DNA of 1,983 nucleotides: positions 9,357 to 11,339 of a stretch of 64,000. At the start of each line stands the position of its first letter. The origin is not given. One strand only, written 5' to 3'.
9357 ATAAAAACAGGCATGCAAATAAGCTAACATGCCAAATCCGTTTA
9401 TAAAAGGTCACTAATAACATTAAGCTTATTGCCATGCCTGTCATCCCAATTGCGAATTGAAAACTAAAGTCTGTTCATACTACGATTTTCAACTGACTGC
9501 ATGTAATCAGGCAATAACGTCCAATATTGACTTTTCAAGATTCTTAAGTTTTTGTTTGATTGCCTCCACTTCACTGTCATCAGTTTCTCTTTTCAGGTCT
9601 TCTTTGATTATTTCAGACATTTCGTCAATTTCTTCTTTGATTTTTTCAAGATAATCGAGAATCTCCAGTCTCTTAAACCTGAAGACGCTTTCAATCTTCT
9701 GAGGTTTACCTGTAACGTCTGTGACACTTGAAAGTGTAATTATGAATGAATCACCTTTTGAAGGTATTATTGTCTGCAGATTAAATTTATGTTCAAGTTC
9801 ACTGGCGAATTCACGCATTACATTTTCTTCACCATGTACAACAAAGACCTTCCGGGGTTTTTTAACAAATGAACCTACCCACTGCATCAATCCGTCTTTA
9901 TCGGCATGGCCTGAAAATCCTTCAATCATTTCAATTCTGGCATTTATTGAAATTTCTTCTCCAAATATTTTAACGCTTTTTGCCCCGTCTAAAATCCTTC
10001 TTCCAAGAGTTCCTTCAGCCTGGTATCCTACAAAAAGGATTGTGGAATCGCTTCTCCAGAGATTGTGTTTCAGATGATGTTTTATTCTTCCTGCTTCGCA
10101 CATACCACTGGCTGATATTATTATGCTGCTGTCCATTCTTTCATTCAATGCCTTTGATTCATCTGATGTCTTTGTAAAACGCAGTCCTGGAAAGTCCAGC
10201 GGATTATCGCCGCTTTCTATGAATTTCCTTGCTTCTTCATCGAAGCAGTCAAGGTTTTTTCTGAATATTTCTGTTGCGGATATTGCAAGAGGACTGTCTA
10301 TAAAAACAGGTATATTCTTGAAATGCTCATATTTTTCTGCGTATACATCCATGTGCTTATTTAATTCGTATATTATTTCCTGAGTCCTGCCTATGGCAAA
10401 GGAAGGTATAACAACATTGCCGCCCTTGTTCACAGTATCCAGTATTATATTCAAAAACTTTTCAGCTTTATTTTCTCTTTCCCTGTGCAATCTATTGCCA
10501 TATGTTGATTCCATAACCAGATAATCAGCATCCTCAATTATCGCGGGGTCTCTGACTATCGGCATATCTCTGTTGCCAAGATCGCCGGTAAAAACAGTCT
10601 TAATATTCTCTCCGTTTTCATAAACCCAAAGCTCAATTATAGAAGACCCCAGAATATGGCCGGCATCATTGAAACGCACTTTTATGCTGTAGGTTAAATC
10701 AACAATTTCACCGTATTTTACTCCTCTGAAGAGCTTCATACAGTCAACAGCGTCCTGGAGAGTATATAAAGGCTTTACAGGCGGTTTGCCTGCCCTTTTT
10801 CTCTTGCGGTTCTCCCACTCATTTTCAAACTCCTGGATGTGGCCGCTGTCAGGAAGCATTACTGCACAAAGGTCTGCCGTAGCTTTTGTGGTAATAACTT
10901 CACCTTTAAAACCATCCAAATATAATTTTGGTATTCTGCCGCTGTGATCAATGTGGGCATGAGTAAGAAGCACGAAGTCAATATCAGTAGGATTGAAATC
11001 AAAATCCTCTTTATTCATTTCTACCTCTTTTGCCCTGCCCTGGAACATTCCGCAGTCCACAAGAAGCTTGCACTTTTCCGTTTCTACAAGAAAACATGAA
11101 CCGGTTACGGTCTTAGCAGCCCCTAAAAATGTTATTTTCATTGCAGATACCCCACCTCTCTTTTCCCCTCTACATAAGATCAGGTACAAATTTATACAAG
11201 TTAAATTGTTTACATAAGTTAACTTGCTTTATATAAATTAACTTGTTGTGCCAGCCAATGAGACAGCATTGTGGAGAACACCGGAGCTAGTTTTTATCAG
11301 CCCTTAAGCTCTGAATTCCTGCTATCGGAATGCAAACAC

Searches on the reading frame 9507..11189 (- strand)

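Call 12: search_protein_families(library=pfam, proteins=[window:9507-11189:-])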
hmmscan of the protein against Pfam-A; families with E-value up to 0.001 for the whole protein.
window:9507-11189:- (560 aa): 5 families
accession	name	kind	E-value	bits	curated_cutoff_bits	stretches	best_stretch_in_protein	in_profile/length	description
PF10996.14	Beta-Casp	-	3.4e-42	144.2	27.7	1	269-399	1-120/120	Beta-Casp domain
PF07521.17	RMMBL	-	2.7e-19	69.3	21.6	1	413-476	2-63/63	Zn-dependent metallo-hydrolase RNA specificity domain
PF00753.33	Lactamase_B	-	2.8e-14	54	22.7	1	29-89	5-63/196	Metallo-beta-lactamase superfamily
PF16661.11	Lactamase_B_6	-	6.4e-08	32.6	27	1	34-187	1-149/193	Metallo-beta-lactamase superfamily domain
PF12706.13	Lactamase_B_2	-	0.00015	21.8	27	1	66-105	27-67/200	Beta-lactamase superfamily domain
